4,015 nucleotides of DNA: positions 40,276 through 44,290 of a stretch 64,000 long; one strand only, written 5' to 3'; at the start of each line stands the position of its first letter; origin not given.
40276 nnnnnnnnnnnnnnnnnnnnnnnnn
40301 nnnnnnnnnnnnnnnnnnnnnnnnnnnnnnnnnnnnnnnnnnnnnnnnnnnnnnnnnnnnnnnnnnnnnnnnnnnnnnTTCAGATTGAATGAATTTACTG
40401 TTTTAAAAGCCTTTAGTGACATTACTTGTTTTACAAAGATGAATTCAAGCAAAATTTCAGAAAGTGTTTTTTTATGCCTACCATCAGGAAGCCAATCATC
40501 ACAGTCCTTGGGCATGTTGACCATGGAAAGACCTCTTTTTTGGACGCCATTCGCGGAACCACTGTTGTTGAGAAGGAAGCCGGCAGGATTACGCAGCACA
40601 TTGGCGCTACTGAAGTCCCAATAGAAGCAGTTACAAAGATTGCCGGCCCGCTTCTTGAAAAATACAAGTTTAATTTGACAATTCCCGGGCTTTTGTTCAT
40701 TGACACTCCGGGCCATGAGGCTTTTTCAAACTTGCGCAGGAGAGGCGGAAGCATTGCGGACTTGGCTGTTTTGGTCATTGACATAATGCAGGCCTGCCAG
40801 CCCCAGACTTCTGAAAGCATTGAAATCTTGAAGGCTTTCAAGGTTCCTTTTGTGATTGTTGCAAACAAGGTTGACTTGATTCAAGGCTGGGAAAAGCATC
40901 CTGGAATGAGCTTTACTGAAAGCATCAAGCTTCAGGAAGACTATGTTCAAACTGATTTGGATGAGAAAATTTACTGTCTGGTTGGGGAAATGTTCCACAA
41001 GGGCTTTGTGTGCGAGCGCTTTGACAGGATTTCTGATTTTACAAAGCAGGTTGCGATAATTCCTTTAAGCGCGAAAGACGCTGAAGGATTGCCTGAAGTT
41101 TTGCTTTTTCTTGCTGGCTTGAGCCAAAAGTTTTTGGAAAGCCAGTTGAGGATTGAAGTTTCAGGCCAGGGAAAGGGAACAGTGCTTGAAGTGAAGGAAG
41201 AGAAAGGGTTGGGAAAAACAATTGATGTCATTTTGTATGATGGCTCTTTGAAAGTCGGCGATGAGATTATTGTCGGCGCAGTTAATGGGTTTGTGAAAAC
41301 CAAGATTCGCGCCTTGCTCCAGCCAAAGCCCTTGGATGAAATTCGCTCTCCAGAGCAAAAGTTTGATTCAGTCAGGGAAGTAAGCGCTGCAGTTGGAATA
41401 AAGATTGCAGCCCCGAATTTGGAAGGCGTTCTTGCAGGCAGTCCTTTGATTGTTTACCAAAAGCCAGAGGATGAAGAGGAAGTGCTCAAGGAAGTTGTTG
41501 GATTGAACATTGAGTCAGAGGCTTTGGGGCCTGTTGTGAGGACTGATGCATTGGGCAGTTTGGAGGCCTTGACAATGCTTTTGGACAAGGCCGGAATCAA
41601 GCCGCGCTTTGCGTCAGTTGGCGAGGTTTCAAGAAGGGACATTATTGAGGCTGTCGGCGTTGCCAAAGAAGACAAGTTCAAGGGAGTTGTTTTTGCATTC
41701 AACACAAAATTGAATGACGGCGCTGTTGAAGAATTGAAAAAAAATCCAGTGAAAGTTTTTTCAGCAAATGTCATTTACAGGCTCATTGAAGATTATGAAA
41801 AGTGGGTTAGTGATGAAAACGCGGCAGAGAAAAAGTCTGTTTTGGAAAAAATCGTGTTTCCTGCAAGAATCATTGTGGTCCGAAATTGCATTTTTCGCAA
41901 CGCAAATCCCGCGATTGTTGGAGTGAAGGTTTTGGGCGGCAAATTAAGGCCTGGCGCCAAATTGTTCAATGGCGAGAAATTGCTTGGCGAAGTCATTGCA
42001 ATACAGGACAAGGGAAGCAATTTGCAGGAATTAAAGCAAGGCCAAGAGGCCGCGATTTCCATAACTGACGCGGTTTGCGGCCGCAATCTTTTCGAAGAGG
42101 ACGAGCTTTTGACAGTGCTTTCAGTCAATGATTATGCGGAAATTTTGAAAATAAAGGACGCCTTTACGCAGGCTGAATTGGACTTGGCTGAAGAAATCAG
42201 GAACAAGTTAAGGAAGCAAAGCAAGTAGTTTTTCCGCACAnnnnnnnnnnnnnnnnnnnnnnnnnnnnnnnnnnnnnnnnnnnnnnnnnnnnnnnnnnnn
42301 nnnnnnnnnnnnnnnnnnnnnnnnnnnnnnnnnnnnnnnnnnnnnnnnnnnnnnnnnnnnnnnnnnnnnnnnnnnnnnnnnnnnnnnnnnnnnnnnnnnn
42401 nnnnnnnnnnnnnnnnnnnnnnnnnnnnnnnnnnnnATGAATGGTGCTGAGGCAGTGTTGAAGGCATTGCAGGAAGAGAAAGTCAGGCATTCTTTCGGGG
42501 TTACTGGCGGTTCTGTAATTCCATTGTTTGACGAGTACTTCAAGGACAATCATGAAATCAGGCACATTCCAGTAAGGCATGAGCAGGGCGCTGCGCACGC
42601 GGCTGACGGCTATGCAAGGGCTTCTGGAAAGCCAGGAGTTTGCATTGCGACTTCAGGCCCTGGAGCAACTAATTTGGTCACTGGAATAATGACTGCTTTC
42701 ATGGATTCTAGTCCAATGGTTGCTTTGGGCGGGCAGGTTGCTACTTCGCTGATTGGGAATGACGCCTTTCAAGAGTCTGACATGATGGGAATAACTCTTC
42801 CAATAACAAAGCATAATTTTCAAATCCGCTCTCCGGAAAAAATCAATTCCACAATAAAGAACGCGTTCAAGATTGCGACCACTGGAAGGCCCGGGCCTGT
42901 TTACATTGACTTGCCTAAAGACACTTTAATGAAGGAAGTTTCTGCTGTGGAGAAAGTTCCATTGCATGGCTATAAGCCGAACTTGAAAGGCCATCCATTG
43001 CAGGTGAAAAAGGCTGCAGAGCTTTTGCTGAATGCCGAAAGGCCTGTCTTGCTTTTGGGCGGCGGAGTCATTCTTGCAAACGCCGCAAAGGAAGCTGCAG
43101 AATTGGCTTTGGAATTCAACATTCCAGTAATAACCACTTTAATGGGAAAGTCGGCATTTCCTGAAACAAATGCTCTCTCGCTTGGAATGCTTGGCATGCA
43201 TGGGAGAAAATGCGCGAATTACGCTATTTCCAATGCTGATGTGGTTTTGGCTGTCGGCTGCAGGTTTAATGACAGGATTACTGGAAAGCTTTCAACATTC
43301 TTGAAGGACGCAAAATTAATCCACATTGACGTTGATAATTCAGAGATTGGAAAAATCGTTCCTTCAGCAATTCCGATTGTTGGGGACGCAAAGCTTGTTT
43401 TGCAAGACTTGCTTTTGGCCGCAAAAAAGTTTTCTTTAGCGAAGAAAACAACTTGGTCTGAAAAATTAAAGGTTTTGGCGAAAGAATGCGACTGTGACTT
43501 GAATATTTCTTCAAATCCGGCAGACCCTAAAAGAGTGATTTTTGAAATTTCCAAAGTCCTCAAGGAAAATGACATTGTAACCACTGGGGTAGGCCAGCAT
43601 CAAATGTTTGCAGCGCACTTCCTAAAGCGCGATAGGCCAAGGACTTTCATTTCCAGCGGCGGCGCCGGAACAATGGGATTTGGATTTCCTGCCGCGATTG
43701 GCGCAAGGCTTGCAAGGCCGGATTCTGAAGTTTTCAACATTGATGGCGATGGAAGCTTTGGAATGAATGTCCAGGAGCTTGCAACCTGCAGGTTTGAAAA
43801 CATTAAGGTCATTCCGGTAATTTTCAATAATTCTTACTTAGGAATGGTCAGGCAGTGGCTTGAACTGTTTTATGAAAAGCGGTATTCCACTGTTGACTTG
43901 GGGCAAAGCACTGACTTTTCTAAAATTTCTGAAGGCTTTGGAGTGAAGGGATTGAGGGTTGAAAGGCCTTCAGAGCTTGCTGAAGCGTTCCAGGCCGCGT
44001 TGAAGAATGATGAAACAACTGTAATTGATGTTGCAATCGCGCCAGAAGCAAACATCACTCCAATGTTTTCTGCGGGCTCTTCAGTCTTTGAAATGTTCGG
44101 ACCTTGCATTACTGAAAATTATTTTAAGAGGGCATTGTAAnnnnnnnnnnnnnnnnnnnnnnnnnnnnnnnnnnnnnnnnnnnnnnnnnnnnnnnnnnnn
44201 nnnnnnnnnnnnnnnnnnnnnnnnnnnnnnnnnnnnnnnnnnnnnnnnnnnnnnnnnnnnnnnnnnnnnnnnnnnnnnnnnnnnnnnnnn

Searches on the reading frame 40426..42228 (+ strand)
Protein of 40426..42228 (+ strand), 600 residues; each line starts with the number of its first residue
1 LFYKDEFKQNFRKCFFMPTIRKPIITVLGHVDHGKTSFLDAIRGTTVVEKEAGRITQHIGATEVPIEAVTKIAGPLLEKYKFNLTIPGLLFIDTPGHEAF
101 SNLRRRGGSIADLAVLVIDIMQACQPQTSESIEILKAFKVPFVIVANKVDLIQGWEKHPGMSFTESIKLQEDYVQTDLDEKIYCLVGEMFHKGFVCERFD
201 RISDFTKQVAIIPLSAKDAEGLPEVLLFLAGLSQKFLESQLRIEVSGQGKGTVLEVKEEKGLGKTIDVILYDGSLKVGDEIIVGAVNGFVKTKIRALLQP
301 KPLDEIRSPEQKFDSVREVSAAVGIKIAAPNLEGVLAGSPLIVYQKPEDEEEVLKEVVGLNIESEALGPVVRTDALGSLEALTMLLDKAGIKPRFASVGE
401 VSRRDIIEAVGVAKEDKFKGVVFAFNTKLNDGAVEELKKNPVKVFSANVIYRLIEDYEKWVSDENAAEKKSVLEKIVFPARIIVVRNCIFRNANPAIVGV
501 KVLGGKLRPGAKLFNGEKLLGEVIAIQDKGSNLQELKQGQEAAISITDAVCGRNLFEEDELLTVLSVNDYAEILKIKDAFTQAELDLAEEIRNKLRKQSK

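Call 68: search_protein_families(library=pfam, proteins=[window:40426-42228:+], max_evalue=0.00001)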
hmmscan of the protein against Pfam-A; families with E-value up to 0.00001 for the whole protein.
window:40426-42228:+ (600 aa): 5 families
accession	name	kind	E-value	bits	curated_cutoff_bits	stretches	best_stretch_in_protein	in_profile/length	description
PF00009.33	GTP_EFTU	-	7.3e-29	101.1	26.5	1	24-229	5-182/188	Elongation factor Tu GTP binding domain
PF14578.12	GTP_EFTU_D4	-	2.6e-22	79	23.8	1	479-561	2-85/86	Elongation factor Tu domain 4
PF11987.13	IF-2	-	3.5e-15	56.4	27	1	361-458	21-117/117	Translation-initiation factor 2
PF03144.31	GTP_EFTU_D2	-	5.7e-11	43.1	30.3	1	263-341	1-72/73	Elongation factor Tu domain 2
PF01926.29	MMR_HSR1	-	6.6e-07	29.9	21.9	1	25-148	2-113/113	50S ribosome-binding GTPase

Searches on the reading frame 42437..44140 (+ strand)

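Call 68: search_protein_families(library=pfam, proteins=[window:42437-44140:+], max_evalue=0.00001)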
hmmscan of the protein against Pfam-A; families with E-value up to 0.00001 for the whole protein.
window:42437-44140:+ (567 aa): 3 families
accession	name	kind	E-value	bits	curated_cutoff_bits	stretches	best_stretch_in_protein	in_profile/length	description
PF02775.26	TPP_enzyme_C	-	1.3e-52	178.1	21.9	1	384-532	1-151/151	Thiamine pyrophosphate enzyme, C-terminal TPP binding domain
PF00205.28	TPP_enzyme_M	-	4.1e-50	169.5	30.4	1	190-325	1-137/137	Thiamine pyrophosphate enzyme, central domain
PF02776.23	TPP_enzyme_N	-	1.2e-39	135.2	26.8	1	1-117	1-117/119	Thiamine pyrophosphate enzyme, N-terminal TPP binding domain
